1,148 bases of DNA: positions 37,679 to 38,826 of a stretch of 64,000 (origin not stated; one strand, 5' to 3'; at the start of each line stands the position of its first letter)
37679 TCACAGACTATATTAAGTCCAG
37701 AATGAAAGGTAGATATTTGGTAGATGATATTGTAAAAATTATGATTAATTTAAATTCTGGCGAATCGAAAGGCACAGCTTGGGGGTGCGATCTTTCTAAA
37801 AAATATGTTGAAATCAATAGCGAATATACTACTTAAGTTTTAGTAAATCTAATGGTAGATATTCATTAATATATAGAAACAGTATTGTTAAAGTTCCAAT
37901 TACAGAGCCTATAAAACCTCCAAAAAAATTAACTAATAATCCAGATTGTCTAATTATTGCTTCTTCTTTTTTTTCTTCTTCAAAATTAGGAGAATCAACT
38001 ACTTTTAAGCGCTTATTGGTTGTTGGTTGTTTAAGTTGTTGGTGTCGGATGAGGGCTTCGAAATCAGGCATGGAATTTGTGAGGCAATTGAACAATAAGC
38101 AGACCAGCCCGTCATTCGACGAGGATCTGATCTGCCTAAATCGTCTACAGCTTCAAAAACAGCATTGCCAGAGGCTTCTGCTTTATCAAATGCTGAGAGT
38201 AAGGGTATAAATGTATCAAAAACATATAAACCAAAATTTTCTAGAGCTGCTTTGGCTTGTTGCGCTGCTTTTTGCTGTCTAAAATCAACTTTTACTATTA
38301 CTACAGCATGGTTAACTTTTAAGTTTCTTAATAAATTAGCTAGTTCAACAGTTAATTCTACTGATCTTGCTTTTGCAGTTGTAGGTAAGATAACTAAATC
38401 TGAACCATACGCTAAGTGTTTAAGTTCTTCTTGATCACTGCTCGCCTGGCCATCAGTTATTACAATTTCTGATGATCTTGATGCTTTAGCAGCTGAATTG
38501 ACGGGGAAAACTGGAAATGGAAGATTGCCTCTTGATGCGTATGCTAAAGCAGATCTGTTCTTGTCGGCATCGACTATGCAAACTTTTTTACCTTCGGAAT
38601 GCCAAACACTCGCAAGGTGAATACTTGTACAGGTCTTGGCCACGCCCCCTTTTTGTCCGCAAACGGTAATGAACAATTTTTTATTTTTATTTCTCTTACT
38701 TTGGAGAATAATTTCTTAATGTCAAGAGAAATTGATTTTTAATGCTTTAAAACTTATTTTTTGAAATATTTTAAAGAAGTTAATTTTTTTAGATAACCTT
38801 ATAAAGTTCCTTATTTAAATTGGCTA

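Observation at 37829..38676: Orphan ParA/McdA-like ATPase with an overlapping membrane-anchored partner: candidate undescribed positioning system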

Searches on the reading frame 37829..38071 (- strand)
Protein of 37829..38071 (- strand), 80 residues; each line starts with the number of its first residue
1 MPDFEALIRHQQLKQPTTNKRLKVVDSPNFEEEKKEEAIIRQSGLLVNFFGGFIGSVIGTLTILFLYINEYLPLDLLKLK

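Call 3: search_protein_families(library=pfam, proteins=[window:37829-38071:-], max_evalue=1)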
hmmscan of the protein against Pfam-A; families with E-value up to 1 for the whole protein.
window:37829-38071:- (80 aa): 1 family
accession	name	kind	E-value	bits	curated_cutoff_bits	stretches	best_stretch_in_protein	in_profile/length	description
PF10507.14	TMEM65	-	0.12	12.8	25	1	20-66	63-108/109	Transmembrane protein 65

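Call 4: search_protein_families(library=ncbifam, proteins=[window:37829-38071:-], max_evalue=1)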
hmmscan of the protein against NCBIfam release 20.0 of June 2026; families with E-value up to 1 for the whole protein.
window:37829-38071:- (80 aa): 0 families

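Call 6: find_homologous_proteins(query=window:37829-38071:-, max_evalue=0.01)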
Query window:37829-38071:- (80 aa): 1730 proteins with E <= 0.01 among 1730 candidates; the best 120 are listed.
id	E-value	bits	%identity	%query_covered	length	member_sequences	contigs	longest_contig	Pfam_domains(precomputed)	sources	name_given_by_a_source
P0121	7.7e-44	164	99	100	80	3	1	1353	-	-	-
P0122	7.8e-44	164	98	100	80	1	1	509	-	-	-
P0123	1.5e-43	163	99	99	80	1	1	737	-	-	-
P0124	2.9e-43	163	97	99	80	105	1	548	-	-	-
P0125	2.9e-43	163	98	100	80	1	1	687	-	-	-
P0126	4.2e-43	162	98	100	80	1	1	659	-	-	-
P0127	5.6e-43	162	98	100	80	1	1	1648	-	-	-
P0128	5.6e-43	162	98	100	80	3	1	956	-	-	-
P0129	8.4e-43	161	95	100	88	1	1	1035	-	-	-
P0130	1.0e-42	161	96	100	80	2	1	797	-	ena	-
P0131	1.1e-42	161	95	100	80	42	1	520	-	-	-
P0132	1.1e-42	161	98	100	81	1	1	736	-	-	-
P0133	1.1e-42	161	98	100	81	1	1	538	-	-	-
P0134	1.2e-42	161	95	100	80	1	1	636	-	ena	-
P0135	1.5e-42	160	96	100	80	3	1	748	-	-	-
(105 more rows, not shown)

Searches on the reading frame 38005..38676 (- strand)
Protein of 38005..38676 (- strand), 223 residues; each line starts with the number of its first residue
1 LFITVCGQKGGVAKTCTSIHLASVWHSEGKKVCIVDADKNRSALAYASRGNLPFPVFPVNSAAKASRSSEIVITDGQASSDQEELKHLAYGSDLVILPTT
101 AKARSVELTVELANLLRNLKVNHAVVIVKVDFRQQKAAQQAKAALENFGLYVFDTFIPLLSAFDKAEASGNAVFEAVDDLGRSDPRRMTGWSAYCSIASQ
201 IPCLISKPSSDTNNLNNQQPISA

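Call 3: search_protein_families(library=pfam, proteins=[window:38005-38676:-], max_evalue=1)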
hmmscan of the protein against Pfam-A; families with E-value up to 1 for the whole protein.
window:38005-38676:- (223 aa): 11 families
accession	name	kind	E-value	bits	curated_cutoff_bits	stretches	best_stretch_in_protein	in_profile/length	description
PF01656.29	CbiA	-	3.6e-13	50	25.4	1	3-171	1-123/125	CobQ/CobB/MinD/ParA nucleotide binding domain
PF13614.12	AAA_31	-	4.2e-09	37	27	1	3-43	4-44/177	AAA domain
PF07015.17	VirC1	-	2.6e-06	27.4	24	1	2-43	3-44/231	VirC1 protein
PF10609.15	ParA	-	3.3e-05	23.9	27.1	1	2-38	5-41/246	NUBPL iron-transfer P-loop NTPase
PF00448.28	SRP54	-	0.00024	21.3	22.7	1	3-150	4-142/196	SRP54-type protein, GTPase domain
PF09140.17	MipZ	-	0.00052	19.8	20.7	1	2-43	2-43/262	ATPase MipZ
PF13460.12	NAD_binding_10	-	0.036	14.4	27.2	1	62-151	29-120/184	NAD(P)H-binding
PF00009.33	GTP_EFTU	-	0.036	14.1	26.5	1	89-155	90-158/188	Elongation factor Tu GTP binding domain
PF00142.24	Fer4_NifH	-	0.043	13.7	25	1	5-40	5-39/271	4Fe-4S iron sulfur cluster binding proteins, NifH/frxC family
PF19742.4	DUF6231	-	0.14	13.2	35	1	69-137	30-93/145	Family of unknown function (DUF6231)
PF02374.21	ArsA_ATPase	-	0.24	11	24.3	1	3-38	4-38/305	Anion-transporting ATPase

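Call 4: search_protein_families(library=ncbifam, proteins=[window:38005-38676:-], max_evalue=1)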
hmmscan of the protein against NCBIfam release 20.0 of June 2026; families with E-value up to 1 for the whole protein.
window:38005-38676:- (223 aa): 20 families
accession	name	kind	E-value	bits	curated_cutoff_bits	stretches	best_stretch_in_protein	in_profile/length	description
NF041546.1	ParA_partition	equivalog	3.6e-24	85.5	180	1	3-176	2-187/203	ParA family partition ATPase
NF010423.0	PRK13849.1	equivalog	2.2e-06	27.2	313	1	2-42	3-43/231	conjugal transfer ATPase VirC1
TIGR01969.1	minD_arch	subfamily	2.5e-06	26.9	201.75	1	2-39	2-39/251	cell division ATPase MinD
NF047398.1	AAA_KGGVGR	domain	1.5e-05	25.5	90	1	3-40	5-42/190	KGGVGR-motif variant AAA ATPase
TIGR01968.1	minD_bact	equivalog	0.00014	21.3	212.9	1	3-38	4-39/261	septum site-determining protein MinD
NF008669.0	PRK11670.1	equivalog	0.00015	20.8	348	1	3-38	110-145/369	iron-sulfur cluster carrier protein ApbC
TIGR03371.1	cellulose_yhjQ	equivalog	0.0002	21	157.85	1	3-141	4-133/246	cellulose biosynthesis protein BcsQ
TIGR03453.1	partition_RepA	equivalog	0.00031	19.7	348.45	1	3-42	107-146/387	plasmid partitioning protein RepA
NF010259.0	PRK13705.1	equivalog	0.00062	18.8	725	1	3-42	109-148/388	plasmid-partitioning protein SopA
NF010443.0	PRK13869.1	subfamily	0.0029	16.4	446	1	3-45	124-166/405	plasmid-partitioning protein RepA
TIGR01007.1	eps_fam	subfamily_domain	0.0057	16.2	108.05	1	3-46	20-63/204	polysaccharide biosynthesis tyrosine autokinase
TIGR03815.1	CpaE_hom_Actino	equivalog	0.0064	15.7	154.45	1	3-144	114-244/340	septum site-determining protein Ssd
NF041136.1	MrpORP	equivalog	0.0097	15.2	450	1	3-38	8-43/365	iron-sulfur cluster carrier protein MrpORP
NF008079.0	PRK10818.1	equivalog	0.028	13.7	508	1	3-39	5-41/270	septum site-determining protein MinD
NF053621.1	ATPseBagBMYCTU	equivalog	0.066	12.3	521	1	3-41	14-52/371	ATPase BagB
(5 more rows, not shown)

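Call 5: find_homologous_proteins(query=window:38005-38676:-)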
Query window:38005-38676:- (223 aa): 1493 proteins with E <= 0.001 among 2572 candidates; the best 120 are listed.
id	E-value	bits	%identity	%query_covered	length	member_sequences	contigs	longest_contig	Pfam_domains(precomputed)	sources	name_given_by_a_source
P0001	2.7e-141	486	100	100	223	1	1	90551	PF01656.30,PF13614.13,PF07015.18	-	-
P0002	1.4e-140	484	100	100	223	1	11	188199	PF01656.30,PF13614.13,PF07015.18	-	-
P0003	1.4e-140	484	100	100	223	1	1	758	PF01656.30,PF13614.13,PF07015.18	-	-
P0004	2.0e-140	483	100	100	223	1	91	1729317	PF01656.30,PF13614.13,PF07015.18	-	-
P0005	2.7e-140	483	99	100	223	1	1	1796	PF01656.30,PF13614.13,PF07015.18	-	-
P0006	2.7e-140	483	99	100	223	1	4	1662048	PF01656.30,PF13614.13,PF07015.18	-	-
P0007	2.7e-140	483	99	100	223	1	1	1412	PF10609.16,PF01656.30,PF13614.13,PF07015.18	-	-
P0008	2.8e-140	483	99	100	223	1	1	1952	PF01656.30,PF13614.13,PF07015.18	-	-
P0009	3.5e-140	482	99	100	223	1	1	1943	PF01656.30,PF13614.13,PF07015.18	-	-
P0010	3.6e-140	482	99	100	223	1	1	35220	PF01656.30,PF13614.13,PF07015.18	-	-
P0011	3.6e-140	482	99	100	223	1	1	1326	PF01656.30,PF13614.13,PF07015.18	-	-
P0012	4.0e-140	482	99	100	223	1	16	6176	PF01656.30,PF13614.13,PF07015.18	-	-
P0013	5.0e-140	482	99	100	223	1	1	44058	PF01656.30,PF13614.13,PF07015.18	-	-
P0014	5.0e-140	482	99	100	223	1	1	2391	PF01656.30,PF13614.13,PF07015.18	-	-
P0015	5.2e-140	482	99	100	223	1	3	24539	PF01656.30,PF13614.13,PF07015.18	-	-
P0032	1.0e-139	481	99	100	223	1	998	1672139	PF01656.30,PF13614.13,PF07015.18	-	-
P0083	2.6e-139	479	99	100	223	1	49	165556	PF01656.30,PF13614.13,PF07015.18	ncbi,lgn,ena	-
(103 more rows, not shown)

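Call 19: search_solved_structures(query=window:38008-38676:-, max_evalue=0.001, show_alignments=2)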
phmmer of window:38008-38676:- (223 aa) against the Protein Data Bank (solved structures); distinct sequences matched with E-value up to 0.001: 5.
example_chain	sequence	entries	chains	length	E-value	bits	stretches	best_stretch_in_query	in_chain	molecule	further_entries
3cwq_A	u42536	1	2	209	5.5e-25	91.4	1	1-187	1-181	ParA family chromosome partitioning protein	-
4dzz_A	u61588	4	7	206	8.3e-07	32.1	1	3-184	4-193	Plasmid partitioning protein ParF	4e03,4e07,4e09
5u1g_D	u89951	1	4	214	9.2e-07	31.9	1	3-184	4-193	ParA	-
1wcv_1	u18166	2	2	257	5.4e-05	26.1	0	3-43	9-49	SEGREGATION PROTEIN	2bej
2bek_A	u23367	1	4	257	0.00042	23.2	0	3-40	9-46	SEGREGATION PROTEIN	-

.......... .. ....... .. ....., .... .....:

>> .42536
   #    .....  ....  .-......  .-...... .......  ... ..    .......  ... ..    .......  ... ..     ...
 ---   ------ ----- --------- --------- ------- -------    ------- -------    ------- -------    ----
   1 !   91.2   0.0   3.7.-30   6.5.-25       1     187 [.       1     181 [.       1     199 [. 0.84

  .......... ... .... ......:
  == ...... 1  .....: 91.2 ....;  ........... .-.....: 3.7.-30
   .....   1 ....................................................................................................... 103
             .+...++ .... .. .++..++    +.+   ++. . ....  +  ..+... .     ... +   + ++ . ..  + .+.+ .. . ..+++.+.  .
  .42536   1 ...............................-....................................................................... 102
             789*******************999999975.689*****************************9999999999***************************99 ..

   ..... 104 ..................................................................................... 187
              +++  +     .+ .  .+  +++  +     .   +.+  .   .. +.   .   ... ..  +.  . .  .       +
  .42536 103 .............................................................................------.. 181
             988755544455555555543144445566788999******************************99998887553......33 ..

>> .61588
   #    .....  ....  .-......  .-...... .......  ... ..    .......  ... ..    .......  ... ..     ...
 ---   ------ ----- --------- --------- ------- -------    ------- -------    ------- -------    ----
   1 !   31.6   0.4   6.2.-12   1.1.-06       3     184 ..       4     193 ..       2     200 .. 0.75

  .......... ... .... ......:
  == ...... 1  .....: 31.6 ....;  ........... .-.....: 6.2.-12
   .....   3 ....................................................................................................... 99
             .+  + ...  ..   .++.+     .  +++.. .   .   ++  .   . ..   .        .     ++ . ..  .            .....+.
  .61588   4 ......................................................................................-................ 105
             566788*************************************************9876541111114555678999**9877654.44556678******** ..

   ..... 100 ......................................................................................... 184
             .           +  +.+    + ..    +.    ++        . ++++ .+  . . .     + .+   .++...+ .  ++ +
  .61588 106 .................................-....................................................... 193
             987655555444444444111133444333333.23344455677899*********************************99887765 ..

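Call 37: list_cluster_members(proteins=[P0083, P0032, P0181, P0153])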
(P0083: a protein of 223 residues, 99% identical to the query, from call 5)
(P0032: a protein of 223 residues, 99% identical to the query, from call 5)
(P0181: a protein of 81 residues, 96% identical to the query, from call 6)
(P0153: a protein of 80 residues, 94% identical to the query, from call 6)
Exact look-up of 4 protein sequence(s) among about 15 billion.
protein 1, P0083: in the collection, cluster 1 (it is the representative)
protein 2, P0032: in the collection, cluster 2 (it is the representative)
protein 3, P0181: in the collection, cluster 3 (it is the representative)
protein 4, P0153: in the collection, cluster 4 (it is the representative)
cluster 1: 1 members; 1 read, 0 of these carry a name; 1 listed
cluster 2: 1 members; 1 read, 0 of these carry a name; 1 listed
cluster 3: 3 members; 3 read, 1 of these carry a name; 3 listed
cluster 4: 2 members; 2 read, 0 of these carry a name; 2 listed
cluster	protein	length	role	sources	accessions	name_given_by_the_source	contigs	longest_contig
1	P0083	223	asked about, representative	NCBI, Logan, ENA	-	-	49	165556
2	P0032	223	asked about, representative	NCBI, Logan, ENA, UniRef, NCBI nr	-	-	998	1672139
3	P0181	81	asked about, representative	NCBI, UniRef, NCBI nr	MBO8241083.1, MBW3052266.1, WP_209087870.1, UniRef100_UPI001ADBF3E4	hypothetical protein HA147_00265 [Prochlorococcus marinus XMU1410] | hypothetical protein n=1 Tax=Prochlorococcus marinus TaxID=1219 RepID=UPI001ADBF3E4 | hypothetical protein [Prochlorococcus marinus]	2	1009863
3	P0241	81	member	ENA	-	-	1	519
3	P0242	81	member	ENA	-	-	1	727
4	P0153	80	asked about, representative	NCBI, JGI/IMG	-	-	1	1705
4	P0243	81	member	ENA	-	-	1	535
